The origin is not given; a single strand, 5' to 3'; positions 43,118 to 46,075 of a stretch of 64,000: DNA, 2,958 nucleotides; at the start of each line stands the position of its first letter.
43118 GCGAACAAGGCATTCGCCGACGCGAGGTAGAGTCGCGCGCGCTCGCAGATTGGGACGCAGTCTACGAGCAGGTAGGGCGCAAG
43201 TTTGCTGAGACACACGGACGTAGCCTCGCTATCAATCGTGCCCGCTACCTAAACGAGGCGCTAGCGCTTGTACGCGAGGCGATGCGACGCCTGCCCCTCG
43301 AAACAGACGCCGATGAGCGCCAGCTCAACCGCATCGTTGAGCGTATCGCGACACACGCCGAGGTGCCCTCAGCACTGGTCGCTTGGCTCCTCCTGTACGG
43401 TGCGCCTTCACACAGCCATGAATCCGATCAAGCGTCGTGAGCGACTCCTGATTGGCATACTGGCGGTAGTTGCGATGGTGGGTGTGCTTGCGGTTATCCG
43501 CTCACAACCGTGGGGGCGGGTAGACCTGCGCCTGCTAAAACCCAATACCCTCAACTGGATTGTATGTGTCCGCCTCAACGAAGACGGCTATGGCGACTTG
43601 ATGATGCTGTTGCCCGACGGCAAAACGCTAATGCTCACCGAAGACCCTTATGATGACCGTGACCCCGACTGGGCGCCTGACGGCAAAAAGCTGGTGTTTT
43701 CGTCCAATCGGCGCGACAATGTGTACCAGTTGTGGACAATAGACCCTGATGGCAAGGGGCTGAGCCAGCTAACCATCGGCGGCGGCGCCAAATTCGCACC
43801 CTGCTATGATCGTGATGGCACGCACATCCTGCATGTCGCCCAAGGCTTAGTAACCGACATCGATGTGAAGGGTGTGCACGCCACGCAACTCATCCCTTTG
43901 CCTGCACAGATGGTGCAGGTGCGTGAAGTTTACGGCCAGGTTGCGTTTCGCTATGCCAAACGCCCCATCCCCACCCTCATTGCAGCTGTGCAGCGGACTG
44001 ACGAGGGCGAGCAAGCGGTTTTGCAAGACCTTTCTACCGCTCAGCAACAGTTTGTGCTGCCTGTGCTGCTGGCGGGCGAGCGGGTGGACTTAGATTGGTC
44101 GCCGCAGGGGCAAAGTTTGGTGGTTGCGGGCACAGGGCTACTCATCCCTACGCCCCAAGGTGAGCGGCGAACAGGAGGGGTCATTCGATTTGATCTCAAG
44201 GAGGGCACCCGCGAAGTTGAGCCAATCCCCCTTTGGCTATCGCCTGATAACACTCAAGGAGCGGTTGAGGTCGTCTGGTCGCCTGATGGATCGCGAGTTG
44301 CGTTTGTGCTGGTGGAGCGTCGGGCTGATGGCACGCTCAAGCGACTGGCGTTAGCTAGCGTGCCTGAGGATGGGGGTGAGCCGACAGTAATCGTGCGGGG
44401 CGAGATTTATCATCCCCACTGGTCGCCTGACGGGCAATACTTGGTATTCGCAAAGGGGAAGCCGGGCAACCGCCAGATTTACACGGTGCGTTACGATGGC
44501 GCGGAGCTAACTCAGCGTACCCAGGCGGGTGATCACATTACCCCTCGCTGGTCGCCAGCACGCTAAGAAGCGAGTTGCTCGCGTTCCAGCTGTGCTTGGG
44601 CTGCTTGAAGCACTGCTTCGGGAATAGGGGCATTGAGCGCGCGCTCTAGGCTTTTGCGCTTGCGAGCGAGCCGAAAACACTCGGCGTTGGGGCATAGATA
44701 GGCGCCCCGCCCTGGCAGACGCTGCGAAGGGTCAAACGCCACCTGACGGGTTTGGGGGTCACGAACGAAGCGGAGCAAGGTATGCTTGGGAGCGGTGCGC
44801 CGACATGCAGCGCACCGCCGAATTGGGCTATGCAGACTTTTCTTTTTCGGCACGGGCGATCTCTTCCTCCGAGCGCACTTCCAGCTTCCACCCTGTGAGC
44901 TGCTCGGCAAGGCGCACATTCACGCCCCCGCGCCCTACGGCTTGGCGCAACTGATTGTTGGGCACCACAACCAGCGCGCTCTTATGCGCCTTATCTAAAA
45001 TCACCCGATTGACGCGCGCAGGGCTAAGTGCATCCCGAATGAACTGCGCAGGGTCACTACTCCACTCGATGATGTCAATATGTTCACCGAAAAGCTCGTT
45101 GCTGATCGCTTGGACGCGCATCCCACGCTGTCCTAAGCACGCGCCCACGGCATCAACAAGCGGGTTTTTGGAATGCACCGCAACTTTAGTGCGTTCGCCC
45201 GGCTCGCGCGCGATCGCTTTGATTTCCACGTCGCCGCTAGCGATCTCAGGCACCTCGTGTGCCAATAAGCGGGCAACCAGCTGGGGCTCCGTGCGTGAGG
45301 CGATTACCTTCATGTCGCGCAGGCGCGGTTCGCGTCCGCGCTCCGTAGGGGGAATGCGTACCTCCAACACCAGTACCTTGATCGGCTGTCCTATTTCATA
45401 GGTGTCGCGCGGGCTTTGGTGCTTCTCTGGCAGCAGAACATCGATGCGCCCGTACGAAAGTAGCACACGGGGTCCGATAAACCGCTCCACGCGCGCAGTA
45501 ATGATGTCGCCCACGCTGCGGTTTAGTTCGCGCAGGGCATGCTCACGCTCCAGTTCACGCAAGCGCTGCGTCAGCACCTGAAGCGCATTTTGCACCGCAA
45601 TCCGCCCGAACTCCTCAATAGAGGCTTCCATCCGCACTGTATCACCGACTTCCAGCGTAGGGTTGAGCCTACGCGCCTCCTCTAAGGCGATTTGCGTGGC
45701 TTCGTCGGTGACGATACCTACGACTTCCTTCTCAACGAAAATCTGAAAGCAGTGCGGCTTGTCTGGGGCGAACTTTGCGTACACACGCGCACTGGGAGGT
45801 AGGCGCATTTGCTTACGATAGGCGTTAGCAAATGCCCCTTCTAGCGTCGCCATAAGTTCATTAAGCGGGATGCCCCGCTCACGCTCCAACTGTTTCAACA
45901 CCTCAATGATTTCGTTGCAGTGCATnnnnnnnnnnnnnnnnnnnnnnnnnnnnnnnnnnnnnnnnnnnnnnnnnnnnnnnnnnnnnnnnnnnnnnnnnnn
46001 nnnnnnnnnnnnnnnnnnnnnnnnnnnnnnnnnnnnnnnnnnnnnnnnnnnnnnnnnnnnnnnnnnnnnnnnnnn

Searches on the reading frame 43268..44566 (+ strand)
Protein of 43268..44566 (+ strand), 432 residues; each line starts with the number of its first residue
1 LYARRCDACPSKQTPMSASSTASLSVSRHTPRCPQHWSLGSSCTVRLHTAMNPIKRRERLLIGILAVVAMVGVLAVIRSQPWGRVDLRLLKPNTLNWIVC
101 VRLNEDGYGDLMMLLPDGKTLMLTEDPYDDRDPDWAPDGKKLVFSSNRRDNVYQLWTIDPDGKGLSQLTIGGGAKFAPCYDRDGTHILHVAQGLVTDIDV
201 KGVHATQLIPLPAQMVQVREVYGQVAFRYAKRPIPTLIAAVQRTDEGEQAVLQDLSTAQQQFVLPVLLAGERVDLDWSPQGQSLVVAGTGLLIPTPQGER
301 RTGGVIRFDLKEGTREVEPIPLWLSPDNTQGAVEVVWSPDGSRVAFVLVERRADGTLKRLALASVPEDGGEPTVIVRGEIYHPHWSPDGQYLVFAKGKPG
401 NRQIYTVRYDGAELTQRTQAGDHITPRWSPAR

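Call 5: search_protein_families(library=pfam, proteins=[window:43268-44566:+])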
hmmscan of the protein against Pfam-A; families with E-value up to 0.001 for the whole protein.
window:43268-44566:+ (432 aa): 4 families
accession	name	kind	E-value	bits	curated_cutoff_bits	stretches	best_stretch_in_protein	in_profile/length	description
PF07676.18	PD40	-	5.8e-20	71.2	20.9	2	123-156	4-37/38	WD40-like Beta Propeller Repeat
PF00930.27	DPPIV_N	-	4.9e-06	25.9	22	0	135-171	50-278/354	Dipeptidyl peptidase IV (DPP IV) N-terminal region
PF25174.1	Beta-prop_THOC3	-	5.2e-05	22.8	305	0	330-417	89-166/272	THOC3 beta-propeller domain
PF25460.1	Beta-prop_Aladin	-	0.00098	18.8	171.1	0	384-430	117-163/340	Aladin seven-bladed propeller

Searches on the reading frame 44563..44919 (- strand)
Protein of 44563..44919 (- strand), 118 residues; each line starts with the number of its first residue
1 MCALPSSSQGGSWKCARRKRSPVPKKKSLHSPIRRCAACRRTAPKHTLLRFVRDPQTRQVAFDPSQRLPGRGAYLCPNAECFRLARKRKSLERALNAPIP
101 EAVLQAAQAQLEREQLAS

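Call 5: search_protein_families(library=pfam, proteins=[window:44563-44919:-])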
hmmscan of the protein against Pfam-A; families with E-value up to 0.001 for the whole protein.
window:44563-44919:- (118 aa): 1 family
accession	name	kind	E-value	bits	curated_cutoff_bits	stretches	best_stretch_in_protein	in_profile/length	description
PF04296.18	YlxR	-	1.1e-26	93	26.9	1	34-106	1-72/75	Protein of unknown function (DUF448)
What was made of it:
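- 44563..44919 (-): ylxR (DUF448), second and last gene of the operon; the true start is probably later than 44919. Pfam YlxR 1.1e-26, matching from residue 34 (call 5).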

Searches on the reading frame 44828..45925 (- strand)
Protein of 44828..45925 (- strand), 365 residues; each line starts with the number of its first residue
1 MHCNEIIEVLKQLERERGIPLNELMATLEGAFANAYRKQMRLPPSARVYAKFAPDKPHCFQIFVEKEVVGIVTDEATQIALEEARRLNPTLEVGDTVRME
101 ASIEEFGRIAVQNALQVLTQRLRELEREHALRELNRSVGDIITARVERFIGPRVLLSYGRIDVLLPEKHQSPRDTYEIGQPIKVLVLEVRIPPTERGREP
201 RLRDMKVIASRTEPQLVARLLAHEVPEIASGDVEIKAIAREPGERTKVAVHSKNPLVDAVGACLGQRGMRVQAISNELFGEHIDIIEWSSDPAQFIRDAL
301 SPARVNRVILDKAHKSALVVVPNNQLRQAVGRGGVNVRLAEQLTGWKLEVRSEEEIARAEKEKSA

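Call 5: search_protein_families(library=pfam, proteins=[window:44828-45925:-])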
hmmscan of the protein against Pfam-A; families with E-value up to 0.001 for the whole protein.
window:44828-45925:- (365 aa): 2 families
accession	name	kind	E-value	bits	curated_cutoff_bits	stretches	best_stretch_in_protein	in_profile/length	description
PF08529.16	NusA_N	-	2.9e-31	108.6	23.8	1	5-128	1-119/119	NusA N-terminal domain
PF13184.12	KH_5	-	5.8e-29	100.5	27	1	242-309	1-68/69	NusA-like KH domain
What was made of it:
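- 44828..45925 (-): nusA (365 aa). Pfam NusA_N 2.9e-31 and KH_5 5.8e-29 (call 5).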

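Call 8: find_related_loci(query=window:44828-45925:-, collection=genome_contigs, flank=3000)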
Query window:44828-45925:- (365 aa) in genome_contigs; peptide patterns used: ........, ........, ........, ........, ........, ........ (x = any residue, [..] = any of these).
557 stretches matched a pattern; 110 encode a relative of the query (tblastn E <= 1e-3); the best 80 are kept; 80 distinct loci.
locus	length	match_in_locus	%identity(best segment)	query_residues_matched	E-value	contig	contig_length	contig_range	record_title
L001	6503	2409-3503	94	1-365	0e+0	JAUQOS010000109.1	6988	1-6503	MAG: Armatimonadota bacterium isolate BF2.bins.106.201808 NODE_7829_length_6988_cov_57.314240, whole genome shotgun sequ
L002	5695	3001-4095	90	1-365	0e+0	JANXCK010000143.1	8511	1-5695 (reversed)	MAG: Fimbriimonadales bacterium isolate SKYB70 k141_151629, whole genome shotgun sequence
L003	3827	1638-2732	88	1-365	0e+0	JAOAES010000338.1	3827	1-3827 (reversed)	MAG: Fimbriimonadales bacterium isolate SKW266 k141_1485469, whole genome shotgun sequence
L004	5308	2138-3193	88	1-352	0e+0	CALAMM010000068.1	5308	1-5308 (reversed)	MAG: uncultured Fimbriimonadales bacterium isolate R1_Bin_MAXBIN__078_1 genome assembly, contig: c_000000768591, whole g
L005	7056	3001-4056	89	1-352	0e+0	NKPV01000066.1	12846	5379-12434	MAG: Armatimonadetes bacterium JP3_11 k99_119447, whole genome shotgun sequence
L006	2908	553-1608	88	1-352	0e+0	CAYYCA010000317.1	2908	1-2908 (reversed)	MAG TPA_asm: uncultured Fimbriimonadales bacterium isolate binchicken_co170_10 genome assembly, contig: NODE_12231_lengt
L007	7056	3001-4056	87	1-352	0e+0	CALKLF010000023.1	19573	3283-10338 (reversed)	MAG: uncultured Fimbriimonadales bacterium isolate R1_Bin_Bin_75_sub_1 genome assembly, contig: c_000002204745, whole ge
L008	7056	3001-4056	87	1-352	0e+0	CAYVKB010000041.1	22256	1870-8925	MAG TPA_asm: uncultured Fimbriimonadales bacterium isolate binchicken_co40_70 genome assembly, contig: NODE_1456_length_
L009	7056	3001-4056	88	1-352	0e+0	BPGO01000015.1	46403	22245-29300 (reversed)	MAG: Fimbriimonadales bacterium KatS3mg016 DNA, contig_17999, whole genome shotgun sequence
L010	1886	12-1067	87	1-352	0e+0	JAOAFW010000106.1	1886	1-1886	MAG: Fimbriimonadales bacterium isolate SKW30 k141_1540997, whole genome shotgun sequence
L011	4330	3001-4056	87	1-352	0e+0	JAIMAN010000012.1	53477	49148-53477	MAG: Armatimonadota bacterium isolate HOT.MAX.079 NODE_603_length_53477_cov_11.113801, whole genome shotgun sequence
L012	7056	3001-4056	86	1-352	0e+0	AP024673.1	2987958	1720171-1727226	MAG: Fimbriimonadales bacterium KatS3mg018 DNA, complete genome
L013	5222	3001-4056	86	1-352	0e+0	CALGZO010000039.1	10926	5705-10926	MAG: uncultured Fimbriimonadales bacterium isolate R1_Bin_MAXBIN__010_1 genome assembly, contig: c_000002337729, whole g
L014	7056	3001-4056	86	1-352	0e+0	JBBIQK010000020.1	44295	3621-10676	MAG: Armatimonadota bacterium isolate CYS170214_bin_324 NODE_525_length_44295_cov_112.374, whole genome shotgun sequence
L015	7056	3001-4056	85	1-352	0e+0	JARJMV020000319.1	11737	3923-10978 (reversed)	MAG: bacterium isolate MAG_7 k141_59175, whole genome shotgun sequence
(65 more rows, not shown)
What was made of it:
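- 44828..45925 (-): 73-94% identical to Fimbriimonadales/Armatimonadota NusA (call 8).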
